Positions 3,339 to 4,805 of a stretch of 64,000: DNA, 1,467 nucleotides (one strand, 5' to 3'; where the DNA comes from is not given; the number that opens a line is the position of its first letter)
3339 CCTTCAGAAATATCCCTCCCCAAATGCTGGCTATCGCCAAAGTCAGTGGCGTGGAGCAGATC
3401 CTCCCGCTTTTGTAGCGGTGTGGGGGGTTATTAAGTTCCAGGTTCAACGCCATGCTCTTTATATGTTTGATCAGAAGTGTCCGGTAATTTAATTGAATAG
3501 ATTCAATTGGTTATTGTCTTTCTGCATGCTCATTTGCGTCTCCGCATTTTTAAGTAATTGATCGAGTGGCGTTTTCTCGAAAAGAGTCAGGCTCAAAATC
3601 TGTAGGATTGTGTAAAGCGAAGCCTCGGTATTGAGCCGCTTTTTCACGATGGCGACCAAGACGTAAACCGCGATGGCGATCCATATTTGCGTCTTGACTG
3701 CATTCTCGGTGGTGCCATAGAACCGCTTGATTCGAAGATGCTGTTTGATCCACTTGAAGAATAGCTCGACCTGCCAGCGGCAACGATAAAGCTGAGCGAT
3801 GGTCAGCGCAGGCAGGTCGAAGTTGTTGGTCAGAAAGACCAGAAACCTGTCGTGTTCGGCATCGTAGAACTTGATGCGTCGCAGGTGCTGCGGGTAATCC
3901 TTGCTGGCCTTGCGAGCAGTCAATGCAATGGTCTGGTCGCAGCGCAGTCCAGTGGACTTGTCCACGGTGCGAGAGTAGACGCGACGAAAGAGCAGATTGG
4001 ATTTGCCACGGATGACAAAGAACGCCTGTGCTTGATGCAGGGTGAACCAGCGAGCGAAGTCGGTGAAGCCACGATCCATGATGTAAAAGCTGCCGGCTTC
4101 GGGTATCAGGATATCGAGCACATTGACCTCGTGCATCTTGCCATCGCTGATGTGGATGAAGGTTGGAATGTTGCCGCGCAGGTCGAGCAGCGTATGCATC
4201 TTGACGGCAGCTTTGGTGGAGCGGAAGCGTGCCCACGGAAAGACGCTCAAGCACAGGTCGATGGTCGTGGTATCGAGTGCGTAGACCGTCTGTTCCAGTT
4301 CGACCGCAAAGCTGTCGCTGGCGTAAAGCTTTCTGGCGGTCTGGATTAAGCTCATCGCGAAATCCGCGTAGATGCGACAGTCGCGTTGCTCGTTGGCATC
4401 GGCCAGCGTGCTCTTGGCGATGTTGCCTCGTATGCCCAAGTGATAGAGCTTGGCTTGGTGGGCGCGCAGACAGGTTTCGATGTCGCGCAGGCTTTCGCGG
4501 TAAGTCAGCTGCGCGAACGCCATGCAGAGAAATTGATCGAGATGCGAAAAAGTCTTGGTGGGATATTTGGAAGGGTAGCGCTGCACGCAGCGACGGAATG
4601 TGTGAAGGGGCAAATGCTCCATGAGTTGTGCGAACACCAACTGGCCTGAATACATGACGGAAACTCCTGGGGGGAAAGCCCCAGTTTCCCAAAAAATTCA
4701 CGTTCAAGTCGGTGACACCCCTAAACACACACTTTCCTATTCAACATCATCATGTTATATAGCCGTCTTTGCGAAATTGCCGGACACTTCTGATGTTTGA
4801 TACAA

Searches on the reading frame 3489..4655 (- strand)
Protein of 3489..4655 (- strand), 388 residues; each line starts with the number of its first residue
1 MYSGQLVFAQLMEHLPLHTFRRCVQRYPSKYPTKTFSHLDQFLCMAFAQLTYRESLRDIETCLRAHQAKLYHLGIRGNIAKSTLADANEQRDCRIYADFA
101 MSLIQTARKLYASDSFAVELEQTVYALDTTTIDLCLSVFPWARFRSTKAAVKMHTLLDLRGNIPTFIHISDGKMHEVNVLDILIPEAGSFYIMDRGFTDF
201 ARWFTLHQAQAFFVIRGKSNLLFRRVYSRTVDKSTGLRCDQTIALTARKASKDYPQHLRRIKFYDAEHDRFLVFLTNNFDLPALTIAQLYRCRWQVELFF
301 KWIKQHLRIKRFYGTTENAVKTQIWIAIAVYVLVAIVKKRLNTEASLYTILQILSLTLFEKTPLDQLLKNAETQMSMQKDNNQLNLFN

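Call 60: search_protein_families(library=ncbifam, proteins=[window:3489-4655:-])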
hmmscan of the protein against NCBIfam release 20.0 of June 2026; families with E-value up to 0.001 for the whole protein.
window:3489-4655:- (388 aa): 9 families
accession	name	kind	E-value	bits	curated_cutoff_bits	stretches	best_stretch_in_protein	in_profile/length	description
NF033592.1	transpos_IS4_1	equivalog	2.9e-81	273.1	115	1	12-337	2-331/332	IS4 family transposase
NF049925.1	transpos_IS4_4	equivalog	7.7e-12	44.7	250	1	238-341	271-374/449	IS4 family transposase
NF033559.2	transpos_IS1634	equivalog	2.9e-11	43.1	100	1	271-354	360-447/483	IS1634 family transposase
NF033591.1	transpos_IS4_2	equivalog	3.3e-10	39.6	152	1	192-309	123-254/340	IS4 family transposase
NF049921.1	transpos_IS701_2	equivalog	4.9e-08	32.7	250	1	267-350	221-301/318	IS701 family transposase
NF049999.1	transpos_IS701_3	equivalog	9.4e-07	28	170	1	265-343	288-366/412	IS701 family transposase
NF033580.1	transpos_IS5_3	equivalog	7.8e-06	25.6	110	0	287-332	212-257/258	IS5 family transposase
NF033590.1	transpos_IS4_3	equivalog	5.1e-05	22.4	160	1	283-348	268-335/405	IS4 family transposase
NF033540.2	transpos_IS701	equivalog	0.00038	19.9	150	1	273-336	297-361/363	IS701 family transposase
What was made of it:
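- The transposase of these ISs hits NF033580, IS5 family (call 60).
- Tried and rejected: The window's own IS (3458-4794, 60749-62095) is IS4 family (call 60).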
